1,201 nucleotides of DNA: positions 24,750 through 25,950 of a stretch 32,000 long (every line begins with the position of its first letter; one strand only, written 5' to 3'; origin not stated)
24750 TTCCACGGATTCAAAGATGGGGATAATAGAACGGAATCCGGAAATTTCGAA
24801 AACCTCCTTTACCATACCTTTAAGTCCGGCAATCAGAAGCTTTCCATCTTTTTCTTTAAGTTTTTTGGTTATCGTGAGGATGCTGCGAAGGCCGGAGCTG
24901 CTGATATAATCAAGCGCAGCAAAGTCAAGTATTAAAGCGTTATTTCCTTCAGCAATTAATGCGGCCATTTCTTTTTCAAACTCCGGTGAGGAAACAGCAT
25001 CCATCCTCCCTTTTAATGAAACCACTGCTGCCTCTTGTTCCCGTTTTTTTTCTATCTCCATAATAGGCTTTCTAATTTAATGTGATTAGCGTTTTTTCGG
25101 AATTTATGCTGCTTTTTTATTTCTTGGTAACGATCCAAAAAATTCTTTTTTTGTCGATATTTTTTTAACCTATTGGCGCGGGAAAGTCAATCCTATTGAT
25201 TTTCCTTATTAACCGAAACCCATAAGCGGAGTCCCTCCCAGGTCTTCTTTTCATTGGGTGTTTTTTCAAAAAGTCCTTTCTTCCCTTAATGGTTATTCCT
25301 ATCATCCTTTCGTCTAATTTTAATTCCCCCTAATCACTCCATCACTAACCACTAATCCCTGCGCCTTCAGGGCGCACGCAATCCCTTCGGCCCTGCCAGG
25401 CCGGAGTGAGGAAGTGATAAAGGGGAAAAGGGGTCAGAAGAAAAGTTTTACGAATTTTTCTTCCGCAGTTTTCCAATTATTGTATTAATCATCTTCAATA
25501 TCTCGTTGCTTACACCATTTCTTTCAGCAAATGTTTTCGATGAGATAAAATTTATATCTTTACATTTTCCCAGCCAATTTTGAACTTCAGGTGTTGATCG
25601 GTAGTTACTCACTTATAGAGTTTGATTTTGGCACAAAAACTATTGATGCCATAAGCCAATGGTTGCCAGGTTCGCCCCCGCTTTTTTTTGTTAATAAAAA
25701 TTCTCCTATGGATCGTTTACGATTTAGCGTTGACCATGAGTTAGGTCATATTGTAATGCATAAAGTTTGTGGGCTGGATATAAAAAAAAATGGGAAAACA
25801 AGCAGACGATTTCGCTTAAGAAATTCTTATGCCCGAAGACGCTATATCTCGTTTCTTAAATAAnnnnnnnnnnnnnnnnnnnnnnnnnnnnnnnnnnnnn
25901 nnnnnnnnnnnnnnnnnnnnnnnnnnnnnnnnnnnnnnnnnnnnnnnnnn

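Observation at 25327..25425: GC-rich structured island with a long-range closing stem inside an AT-rich spacer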

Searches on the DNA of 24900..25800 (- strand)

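Call 9: search_rna_families(source=window, start=24900, end=25800, threshold=evalue, max_evalue=10)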
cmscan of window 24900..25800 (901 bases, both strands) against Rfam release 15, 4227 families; matches with E-value up to 10: 7.
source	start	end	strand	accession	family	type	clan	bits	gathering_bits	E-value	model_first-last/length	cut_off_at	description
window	25207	25356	-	RF02199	TTC28-AS1_2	Gene; lncRNA;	-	25.7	50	1.6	1-156/156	no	TTC28 antisense RNA 1 conserved region 2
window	25149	25218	-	RF00204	snoR12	Gene; snRNA; snoRNA; CD-box;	-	18.4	39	1.9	1-83/83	no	Small nucleolar RNA R12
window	25421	25689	+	RF02749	Ncrwmel02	Gene; sRNA;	-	15.9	290.8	0.26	1-251/251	no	Wolbachia sRNA mel02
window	25307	25503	+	RF01248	snR8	Gene; snRNA; snoRNA; HACA-box;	CL00039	15.7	45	3.4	1-184/184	no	Small nucleolar RNA snR8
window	25348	25468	+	RF00516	ylbH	Cis-reg; leader;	-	13.3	50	4.6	1-122/122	no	ylbH leader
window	25644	25706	-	RF01196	snoZ30a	Gene; snRNA; snoRNA; CD-box;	-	13.3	80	9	1-92/92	no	Small nucleolar RNA Z30a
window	25138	25262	-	RF02039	SPRY4-IT1_2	Gene; lncRNA;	-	11.2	40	9.5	1-120/120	no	SPRY4-IT1 conserved region 2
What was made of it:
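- On Any Rfam family: Only chance-level hits at E<=10 (call 9).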

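Call 58: search_dna_similar(query=window:25320-25432:-, collection=plasmids, mode=distant, max_evalue=10, max_rows=20)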
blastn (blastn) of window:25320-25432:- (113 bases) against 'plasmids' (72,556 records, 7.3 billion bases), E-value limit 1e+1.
Records with a match: 5; places in all: 5; records where one place covers at least 80% of the query: 0.
Best place of each record, by identity: 95-99% 2; 80-90% 3.
By first word of the organism name: Bradyrhizobium 1; Paenarthrobacter 1; Pseudarthrobacter 1; Leisingera 1; Singulisphaera 1.
By predicted mobility (MOB-suite, as given by PLSDB): conjugative 3; non-mobilizable 2.
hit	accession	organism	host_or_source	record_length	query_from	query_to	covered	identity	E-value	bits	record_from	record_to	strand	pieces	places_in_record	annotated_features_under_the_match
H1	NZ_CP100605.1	Bradyrhizobium sp. Ash2021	-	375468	20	56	33%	83.8%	3e+0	37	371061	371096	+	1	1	none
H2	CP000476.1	Paenarthrobacter aurescens TC1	-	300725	17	48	28%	87.5%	3e+0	37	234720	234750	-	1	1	putative Aminotransferase class III protein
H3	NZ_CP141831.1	Pseudarthrobacter sp. LT1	single cell,Corn soil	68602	17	48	28%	87.5%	3e+0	37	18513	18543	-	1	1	aminotransferase class III-fold pyridoxal phosphate-dependent enzyme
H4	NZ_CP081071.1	Leisingera caerulea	-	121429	54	77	21%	95.8%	1e+0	40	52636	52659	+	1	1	type IV secretion system DNA-binding domain-containing protein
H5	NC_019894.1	Singulisphaera acidiphila DSM 18658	sphagnum peat from the bog Obukhovskoe ...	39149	50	72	20%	95.7%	3e+0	38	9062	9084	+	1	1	none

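Call 59: search_dna_similar(query=window:25320-25432:-, collection=phages, mode=distant, max_evalue=10, max_rows=20)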
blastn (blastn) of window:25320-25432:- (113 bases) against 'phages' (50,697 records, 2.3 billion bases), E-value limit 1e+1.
Records with a match: 4; places in all: 4; records where one place covers at least 80% of the query: 0.
Best place of each record, by identity: >=99% 3; 80-90% 1.
By first word of the organism name: Staphylococcus 3; Gordonia 1.
By host as written in the record: Gordonia terrae 3612 1; Staphylococcus hyicus DSM-17421 1; - 1; Staphylococcus aureus 1.
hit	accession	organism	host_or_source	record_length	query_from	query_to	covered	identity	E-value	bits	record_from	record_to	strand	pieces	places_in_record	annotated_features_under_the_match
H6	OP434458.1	Gordonia phage Malisha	Gordonia terrae 3612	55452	28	62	31%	83.3%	4e+0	36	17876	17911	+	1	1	20: minor tail protein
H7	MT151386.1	Staphylococcus phage Twort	Staphylococcus hyicus DSM-17421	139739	1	19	17%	100.0%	4e+0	36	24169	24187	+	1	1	tail protein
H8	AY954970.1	Staphylococcus phage Twort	-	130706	1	19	17%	100.0%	4e+0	36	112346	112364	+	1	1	ORF001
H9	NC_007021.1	Staphylococcus phage Twort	Staphylococcus aureus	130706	1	19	17%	100.0%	4e+0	36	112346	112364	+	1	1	ORF001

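Call 105: search_dna_similar(query=window:25340-25420:-, collection=ecoli_genomes, mode=distant, max_evalue=10, max_rows=8)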
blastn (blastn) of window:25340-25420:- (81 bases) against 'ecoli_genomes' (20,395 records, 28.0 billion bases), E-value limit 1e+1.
No match.
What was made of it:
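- On S23p-type intervening sequence (IVS): No blastn match to E. coli genomes, which include rRNA (call 105).
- No homologue was found in plasmids, phages or E. coli (calls 58, 59, 105).
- Tried and rejected: blastn of the island against plasmids, phages and E. coli genomes: only chance-level hits or none (calls 58, 59, 105).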

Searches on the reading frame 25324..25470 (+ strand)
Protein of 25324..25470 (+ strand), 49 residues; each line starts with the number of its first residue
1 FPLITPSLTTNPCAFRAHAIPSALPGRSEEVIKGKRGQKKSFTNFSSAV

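Call 70: search_protein_families(library=pfam, proteins=[window:25324-25470:+], max_evalue=10)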
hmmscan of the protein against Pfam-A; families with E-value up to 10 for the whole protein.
seq(49 aa): 0 families

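Call 79: search_protein_representatives(protein=window:25324-25470:+)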
Query: 49 residues. Proteins with E-value up to 0.001 (for the whole library): 3; up to 1e-10: 0; up to 1e-30: 0. The best 3 are listed.
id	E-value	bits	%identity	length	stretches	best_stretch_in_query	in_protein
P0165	6.3e-09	51.2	26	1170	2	9-43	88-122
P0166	7.4e-09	51.0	-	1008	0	-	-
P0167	1.3e-06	44.1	-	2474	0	-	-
